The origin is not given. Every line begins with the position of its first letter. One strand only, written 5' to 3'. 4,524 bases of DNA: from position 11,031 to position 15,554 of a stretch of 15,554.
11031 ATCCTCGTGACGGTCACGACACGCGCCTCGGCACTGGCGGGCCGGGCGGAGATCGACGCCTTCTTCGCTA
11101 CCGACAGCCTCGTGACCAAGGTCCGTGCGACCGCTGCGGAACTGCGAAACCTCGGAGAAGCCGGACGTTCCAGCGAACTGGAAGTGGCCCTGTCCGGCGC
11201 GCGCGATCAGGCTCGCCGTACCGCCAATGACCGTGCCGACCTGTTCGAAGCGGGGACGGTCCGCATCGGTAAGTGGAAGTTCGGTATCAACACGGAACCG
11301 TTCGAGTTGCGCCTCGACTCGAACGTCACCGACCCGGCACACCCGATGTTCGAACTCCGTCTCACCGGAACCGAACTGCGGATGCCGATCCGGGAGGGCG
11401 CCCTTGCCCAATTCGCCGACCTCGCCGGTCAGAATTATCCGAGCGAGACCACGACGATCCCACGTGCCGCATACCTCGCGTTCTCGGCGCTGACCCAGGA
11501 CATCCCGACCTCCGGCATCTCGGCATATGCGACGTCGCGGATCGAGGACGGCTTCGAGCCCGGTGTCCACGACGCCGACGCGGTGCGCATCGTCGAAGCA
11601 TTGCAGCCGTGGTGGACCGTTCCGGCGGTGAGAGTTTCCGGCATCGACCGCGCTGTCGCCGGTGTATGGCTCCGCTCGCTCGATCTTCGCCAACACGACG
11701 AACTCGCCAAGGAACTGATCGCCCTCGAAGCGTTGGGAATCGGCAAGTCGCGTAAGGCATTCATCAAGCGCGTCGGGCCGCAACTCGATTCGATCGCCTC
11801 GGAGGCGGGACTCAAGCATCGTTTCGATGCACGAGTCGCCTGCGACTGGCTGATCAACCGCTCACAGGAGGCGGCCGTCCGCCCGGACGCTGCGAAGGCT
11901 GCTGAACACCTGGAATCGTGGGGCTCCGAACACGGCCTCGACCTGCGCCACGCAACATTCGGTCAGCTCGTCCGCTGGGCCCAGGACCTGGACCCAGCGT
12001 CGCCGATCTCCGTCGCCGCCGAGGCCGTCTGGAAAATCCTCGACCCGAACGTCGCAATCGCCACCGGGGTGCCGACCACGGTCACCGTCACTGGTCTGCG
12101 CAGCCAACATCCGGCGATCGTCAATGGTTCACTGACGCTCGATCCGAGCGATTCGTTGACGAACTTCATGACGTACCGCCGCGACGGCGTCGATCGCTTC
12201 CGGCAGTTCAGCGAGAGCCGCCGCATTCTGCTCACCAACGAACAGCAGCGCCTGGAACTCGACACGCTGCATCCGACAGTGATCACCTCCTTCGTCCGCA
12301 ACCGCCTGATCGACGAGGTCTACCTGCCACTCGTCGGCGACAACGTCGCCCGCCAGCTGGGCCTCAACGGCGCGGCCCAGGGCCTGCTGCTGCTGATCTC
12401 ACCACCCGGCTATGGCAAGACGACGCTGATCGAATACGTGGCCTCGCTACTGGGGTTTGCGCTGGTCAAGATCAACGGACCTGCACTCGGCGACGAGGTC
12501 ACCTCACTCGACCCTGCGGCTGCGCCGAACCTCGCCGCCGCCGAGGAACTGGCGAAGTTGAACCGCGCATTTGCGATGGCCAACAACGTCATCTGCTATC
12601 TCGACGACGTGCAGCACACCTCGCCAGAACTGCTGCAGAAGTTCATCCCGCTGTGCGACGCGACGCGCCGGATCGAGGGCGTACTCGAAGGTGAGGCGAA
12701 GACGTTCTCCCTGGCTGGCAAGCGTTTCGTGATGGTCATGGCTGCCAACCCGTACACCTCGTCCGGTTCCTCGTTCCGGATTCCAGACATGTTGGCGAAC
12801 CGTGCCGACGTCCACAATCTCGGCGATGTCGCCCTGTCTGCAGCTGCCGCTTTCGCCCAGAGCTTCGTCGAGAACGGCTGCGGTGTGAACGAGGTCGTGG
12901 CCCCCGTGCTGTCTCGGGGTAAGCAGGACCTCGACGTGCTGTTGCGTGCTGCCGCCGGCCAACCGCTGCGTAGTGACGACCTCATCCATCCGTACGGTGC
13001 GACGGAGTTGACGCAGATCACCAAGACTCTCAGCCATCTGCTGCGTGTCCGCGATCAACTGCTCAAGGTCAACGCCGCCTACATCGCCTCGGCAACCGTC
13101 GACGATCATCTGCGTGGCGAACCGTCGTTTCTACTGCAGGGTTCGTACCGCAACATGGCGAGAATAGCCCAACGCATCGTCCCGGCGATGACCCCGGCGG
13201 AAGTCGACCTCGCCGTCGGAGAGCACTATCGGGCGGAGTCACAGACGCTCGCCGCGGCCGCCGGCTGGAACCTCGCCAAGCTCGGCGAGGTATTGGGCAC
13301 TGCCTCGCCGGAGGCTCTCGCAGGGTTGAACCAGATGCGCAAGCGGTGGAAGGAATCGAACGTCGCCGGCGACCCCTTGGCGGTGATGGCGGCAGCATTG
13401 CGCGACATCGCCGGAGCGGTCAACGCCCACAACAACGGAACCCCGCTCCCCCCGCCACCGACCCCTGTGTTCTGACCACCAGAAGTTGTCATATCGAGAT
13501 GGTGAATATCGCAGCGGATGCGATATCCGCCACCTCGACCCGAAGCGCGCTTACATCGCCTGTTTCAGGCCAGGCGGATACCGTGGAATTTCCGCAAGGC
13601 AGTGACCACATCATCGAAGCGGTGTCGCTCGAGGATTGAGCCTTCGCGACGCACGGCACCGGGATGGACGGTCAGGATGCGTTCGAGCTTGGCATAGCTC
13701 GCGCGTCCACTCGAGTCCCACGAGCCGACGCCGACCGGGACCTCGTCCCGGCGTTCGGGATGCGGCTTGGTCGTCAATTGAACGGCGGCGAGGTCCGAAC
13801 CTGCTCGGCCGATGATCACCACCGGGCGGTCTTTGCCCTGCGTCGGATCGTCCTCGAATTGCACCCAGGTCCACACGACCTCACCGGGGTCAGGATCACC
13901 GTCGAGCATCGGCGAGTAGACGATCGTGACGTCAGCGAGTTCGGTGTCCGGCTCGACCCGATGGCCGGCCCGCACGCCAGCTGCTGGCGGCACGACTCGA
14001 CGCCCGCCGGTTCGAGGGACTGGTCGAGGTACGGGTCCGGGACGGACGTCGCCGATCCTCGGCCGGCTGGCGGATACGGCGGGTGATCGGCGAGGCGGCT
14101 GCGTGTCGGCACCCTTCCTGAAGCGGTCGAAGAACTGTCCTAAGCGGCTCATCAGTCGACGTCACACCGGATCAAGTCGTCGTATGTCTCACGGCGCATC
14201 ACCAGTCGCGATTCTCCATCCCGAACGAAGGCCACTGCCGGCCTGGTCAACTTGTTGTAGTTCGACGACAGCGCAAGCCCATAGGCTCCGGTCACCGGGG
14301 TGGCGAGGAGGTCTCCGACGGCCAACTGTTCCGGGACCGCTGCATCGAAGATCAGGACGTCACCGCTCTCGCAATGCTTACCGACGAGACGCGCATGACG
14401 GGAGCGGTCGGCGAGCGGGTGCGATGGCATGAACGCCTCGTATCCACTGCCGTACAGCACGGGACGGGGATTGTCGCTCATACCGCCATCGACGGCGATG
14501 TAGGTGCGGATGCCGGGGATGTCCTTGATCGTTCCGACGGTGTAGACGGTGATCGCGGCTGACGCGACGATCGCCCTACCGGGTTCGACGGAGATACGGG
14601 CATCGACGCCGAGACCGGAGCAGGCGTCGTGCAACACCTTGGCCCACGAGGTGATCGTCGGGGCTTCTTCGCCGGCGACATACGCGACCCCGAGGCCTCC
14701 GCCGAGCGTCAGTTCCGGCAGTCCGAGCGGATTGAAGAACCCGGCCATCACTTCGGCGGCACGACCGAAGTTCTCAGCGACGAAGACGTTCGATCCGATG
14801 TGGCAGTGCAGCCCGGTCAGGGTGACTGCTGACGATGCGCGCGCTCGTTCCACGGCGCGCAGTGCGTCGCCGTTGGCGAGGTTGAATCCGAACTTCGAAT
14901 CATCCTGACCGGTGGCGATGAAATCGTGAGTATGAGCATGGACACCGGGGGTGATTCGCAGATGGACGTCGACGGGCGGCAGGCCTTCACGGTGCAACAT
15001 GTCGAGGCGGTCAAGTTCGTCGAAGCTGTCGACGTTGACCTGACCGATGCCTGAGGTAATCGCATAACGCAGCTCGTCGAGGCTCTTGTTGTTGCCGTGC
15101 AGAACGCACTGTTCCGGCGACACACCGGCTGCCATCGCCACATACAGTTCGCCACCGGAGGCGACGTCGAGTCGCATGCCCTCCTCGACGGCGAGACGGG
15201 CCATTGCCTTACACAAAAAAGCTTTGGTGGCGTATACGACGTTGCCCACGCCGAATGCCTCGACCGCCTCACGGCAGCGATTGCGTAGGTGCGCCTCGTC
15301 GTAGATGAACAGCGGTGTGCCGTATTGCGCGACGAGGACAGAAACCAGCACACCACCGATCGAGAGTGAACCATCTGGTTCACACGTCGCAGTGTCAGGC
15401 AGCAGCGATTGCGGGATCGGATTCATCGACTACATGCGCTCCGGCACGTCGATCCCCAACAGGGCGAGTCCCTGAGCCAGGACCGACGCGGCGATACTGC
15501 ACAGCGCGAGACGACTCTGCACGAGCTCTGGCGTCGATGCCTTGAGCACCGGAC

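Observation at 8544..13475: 1643-aa protein: unassigned beta-rich N-terminal domain, long helical middle, one MoxR-type AAA+ core, Pro-rich C-terminal tail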

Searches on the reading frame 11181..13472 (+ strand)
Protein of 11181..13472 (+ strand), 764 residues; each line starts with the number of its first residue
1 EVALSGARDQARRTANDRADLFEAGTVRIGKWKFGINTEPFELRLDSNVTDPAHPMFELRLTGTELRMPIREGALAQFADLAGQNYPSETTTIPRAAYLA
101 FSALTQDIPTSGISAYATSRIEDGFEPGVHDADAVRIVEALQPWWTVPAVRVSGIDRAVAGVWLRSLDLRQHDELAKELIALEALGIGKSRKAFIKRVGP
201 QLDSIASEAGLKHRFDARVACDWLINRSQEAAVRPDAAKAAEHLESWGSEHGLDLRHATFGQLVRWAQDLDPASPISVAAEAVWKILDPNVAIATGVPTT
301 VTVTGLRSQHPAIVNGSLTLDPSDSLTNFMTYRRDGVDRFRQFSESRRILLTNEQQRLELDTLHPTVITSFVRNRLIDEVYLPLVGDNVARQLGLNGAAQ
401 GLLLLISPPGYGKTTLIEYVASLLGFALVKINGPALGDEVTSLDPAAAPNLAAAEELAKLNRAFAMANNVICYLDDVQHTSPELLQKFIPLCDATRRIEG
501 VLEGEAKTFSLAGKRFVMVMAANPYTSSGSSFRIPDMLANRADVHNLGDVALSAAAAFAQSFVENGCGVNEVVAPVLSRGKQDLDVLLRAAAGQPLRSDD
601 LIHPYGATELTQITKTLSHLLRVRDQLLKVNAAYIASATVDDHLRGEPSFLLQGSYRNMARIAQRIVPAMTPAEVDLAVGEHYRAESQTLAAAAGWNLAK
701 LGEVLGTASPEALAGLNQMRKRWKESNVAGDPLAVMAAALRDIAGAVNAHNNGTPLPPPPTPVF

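Call 36: search_solved_structures(query=A3, max_evalue=1, show_alignments=2)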
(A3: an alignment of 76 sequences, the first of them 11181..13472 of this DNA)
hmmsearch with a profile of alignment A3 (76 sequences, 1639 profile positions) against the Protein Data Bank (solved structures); distinct sequences matched with E-value up to 1: 106 (the best 60 are shown).
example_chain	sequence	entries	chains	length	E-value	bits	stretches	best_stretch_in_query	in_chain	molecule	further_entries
7swl_A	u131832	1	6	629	6.3e-05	23.7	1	1240-1306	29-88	Rix7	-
7t3i_A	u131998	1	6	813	8.7e-05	23.2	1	1240-1306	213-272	Rix7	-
6mat_A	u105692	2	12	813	8.7e-05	23.2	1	1240-1306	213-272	Rix7 mutant | Rix7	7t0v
6ef2_K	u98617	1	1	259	0.00013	22.6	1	1244-1304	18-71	26S proteasome regulatory subunit 6B homolog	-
6ef0_K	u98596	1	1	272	0.00015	22.5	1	1244-1304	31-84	26S proteasome regulatory subunit 6B homolog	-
6ef1_K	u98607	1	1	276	0.00015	22.5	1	1244-1304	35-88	26S proteasome regulatory subunit 6B homolog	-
6fvw_K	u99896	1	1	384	0.00025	21.7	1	1244-1304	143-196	26S proteasome regulatory subunit 6B homolog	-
35zv_J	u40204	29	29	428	0.00025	21.7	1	1244-1304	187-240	26S proteasome regulatory subunit 6B homolog | 26S protease regulatory subunit 6B homolog | RPT3 isoform 1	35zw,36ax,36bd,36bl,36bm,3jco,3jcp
6fvt_K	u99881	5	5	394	0.00025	21.7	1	1244-1304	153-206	26S proteasome regulatory subunit 6B homolog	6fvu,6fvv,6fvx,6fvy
9bji_A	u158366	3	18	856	0.00045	20.9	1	1273-1306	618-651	Nuclear valosin-containing protein-like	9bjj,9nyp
1ixr_C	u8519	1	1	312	0.00056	20.6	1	1264-1306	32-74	RuvB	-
1ixs_B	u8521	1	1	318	0.00058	20.5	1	1264-1306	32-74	RuvB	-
8efv_D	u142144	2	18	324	0.0006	20.5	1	1264-1306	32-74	Holliday junction ATP-dependent DNA helicase RuvB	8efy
1hqc_A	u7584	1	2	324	0.0006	20.5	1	1264-1306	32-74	RUVB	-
9dx3_A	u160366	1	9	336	0.00066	20.3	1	1263-1306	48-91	Holliday junction branch migration complex subunit RuvB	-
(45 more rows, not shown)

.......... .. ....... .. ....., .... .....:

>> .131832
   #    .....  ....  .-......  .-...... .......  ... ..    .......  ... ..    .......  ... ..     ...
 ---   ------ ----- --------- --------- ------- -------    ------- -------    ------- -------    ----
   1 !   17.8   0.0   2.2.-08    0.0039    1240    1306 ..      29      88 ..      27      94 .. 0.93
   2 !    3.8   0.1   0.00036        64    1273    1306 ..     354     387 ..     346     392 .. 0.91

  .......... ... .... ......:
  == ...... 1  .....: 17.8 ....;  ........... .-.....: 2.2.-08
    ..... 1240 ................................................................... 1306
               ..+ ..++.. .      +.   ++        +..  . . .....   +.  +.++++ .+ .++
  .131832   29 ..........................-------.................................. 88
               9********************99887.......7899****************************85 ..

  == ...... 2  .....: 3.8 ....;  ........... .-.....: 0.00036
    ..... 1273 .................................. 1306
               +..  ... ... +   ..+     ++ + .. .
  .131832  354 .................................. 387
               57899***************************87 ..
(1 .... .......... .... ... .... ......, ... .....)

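Call 42: predict_structure(alignment_id=A3)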
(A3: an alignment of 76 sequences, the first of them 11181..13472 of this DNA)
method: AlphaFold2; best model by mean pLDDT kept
length: 764 residues; sequences in the alignment: 76
mean_pLDDT: 93.2   pTM: 0.85
mean pLDDT of the five models: 93.2, 92.3, 91.4, 91.4, 91.1
residues with pLDDT >= 90: 648; 70-90: 86; 50-70: 28; < 50: 2
segments of 3 or more residues with pLDDT < 50: none
pLDDT, mean of each block of 10 residues (from residue 1): 74 76 92 96 88 84 95 85 95 98 98 98 97 98 96 97 97 96 96 98 98 97 93 97 98 96 98 97 98 95 98 98 97 96 96 95 87 86 97 94 93 93 97 97 98 98 98 97 97 96 97 97 89 93 94 93 94 91 95 96 96 98 97 93 90 94 97 98 95 95 97 97 83 69 75 56 53
secondary structure, 60 per line:
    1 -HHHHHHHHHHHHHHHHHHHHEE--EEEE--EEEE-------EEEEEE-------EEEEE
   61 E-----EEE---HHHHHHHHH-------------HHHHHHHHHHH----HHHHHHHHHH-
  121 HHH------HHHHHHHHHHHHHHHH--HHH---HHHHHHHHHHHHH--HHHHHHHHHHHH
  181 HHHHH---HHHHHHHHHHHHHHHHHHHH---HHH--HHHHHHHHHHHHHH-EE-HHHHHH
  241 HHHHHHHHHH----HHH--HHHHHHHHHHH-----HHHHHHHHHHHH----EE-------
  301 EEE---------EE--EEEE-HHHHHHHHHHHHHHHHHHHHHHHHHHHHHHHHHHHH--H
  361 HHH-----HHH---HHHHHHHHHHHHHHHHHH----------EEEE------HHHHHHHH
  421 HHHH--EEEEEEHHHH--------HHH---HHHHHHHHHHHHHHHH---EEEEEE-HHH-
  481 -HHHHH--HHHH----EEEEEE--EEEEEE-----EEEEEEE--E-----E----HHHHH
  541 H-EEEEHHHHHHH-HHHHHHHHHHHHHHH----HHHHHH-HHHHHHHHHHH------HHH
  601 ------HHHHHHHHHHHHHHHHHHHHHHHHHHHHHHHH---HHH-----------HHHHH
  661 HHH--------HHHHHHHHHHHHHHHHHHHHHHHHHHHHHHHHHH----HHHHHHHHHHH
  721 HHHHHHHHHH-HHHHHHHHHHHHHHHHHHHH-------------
elements in order (helices of 4 or more, strands of 3 or more residues): H2-21 E26-29 E32-35 E43-48 E56-61 E67-69 H73-81 H95-105 H110-119 H130-145 H154-166 H169-185 H189-208 H217-230 H235-250 H260-270 H276-287 E301-303 E317-320 H322-357 H360-363 H375-392 E403-406 H413-424 E427-432 H433-436 H451-466 E470-475 H482-486 H489-492 E497-502 E505-510 E516-522 H536-541 E543-546 H547-553 H555-569 H574-579 H581-591 H607-638 H656-663 H672-705 H710-730 H732-751
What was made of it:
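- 13434..13472 (+): Residues 1631-1643: Pro-rich tail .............. It is not conserved and has low model confidence. pLDDT 53-56 (call 42).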

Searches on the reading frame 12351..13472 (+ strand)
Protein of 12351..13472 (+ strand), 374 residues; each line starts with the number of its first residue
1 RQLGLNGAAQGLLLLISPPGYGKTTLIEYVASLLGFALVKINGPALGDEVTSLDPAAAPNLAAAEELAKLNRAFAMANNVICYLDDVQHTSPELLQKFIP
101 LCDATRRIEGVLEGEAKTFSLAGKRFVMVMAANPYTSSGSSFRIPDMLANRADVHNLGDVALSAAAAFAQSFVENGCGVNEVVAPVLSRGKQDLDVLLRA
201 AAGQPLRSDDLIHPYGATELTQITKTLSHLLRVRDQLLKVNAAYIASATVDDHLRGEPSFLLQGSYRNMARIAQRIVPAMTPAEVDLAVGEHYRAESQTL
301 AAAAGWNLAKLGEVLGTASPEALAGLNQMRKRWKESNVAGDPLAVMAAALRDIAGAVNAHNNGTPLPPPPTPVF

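Call 29: search_protein_families(library=pfam, proteins=[window:12351-13472:+], max_evalue=10)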
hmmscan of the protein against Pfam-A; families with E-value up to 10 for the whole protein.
window:12351-13472:+ (374 aa): 9 families
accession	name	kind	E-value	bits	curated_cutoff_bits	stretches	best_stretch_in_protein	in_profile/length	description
PF00004.35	AAA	-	3.8e-08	34.3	21.2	1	13-135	1-111/131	ATPase family associated with various cellular activities (AAA)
PF07728.20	AAA_5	-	1.6e-07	31.8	22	1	13-136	2-125/139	AAA domain (dynein-related subfamily)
PF13401.12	AAA_22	-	2.4e-05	25.1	27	1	10-106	5-114/130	AAA domain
PF05496.18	RuvB_N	-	0.00056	20.1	27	1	13-47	36-70/159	Holliday junction DNA helicase RuvB P-loop domain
PF13245.12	AAA_19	-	0.084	13.5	25.1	1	9-35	10-36/134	AAA domain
PF13191.12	AAA_16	-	0.13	13.2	32.6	1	11-32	25-46/167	AAA ATPase domain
PF01078.27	Mg_chelatase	-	0.22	11.3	20.3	1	10-34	22-46/207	Magnesium chelatase, subunit ChlI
PF20720.3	nSTAND3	-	0.28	11.3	27.2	1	10-31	17-38/155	Novel STAND NTPase 3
PF03215.21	Rad17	-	0.32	11.3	23.8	1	8-40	43-75/186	Rad17 P-loop domain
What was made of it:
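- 12303..12818 (+): Residues 1254-1425: AAA+ alpha/beta core. Pfam AAA E 3.8e-8 and AAA_5 E 1.6e-7 (call 29).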

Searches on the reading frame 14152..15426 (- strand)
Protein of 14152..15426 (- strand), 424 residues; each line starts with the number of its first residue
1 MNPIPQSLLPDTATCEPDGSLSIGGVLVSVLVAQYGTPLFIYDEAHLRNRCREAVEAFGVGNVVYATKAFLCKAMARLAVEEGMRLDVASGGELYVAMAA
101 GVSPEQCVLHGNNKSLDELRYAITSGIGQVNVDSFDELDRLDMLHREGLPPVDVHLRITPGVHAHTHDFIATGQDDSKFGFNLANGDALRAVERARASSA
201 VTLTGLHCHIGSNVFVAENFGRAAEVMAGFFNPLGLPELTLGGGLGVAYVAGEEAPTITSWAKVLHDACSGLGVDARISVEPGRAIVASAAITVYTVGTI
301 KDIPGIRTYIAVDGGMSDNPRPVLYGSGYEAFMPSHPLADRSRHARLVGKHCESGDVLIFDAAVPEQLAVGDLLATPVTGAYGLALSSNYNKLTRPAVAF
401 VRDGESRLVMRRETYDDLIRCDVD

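Call 5: search_protein_families(library=pfam, proteins=[window:14152-15426:-], max_evalue=0.01)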
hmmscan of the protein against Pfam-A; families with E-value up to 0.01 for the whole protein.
window:14152-15426:- (424 aa): 3 families
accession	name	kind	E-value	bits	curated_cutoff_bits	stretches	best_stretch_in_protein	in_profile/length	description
PF02784.22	Orn_Arg_deC_N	-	3.9e-54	184.1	23.4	1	45-288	2-247/247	Pyridoxal-dependent decarboxylase, pyridoxal binding domain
PF00278.28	Orn_DAP_Arg_deC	-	1.7e-13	51.1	23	1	110-380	5-95/95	Pyridoxal-dependent decarboxylase, C-terminal sheet domain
PF01168.26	Ala_racemase_N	-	0.005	17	24.1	1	45-212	4-158/220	Alanine racemase, N-terminal domain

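Call 6: search_protein_families(library=ncbifam, proteins=[window:14152-15426:-], max_evalue=0.01)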
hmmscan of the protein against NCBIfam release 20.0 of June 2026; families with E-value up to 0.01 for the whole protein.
window:14152-15426:- (424 aa): 8 families
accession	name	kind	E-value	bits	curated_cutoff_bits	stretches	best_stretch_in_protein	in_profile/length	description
TIGR01048.1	lysA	equivalog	1.8e-124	415.4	297.9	1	17-422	5-416/417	diaminopimelate decarboxylase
NF006515.0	PRK08961.1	equivalog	1.4e-47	162.2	802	1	32-396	498-854/861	bifunctional aspartate kinase/diaminopimelate decarboxylase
NF052544.1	OrLyDeCDokD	equivalog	2.5e-44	151.6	700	1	16-423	21-460/461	ornithine/lysine decarboxylase DokD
TIGR03099.1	dCO2ase_PEP1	hypoth_equivalog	2.5e-40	138.8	478.45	1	18-388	5-384/398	pyridoxal-dependent decarboxylase, exosortase A system-associated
NF041039.1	FslC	exception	5.1e-13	48.6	500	1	30-227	21-217/418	rhizoferrin biosystnesis N-citrylornithine decarboxylase FslC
NF003763.0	PRK05354.1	equivalog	1.4e-06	27.2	369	1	81-300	122-359/636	biosynthetic arginine decarboxylase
TIGR01273.1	speA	equivalog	5e-06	25.3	624.1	1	78-297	112-348/624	arginine decarboxylase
TIGR01047.1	nspC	equivalog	0.002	16.6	409.05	0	37-417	3-375/380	carboxynorspermidine decarboxylase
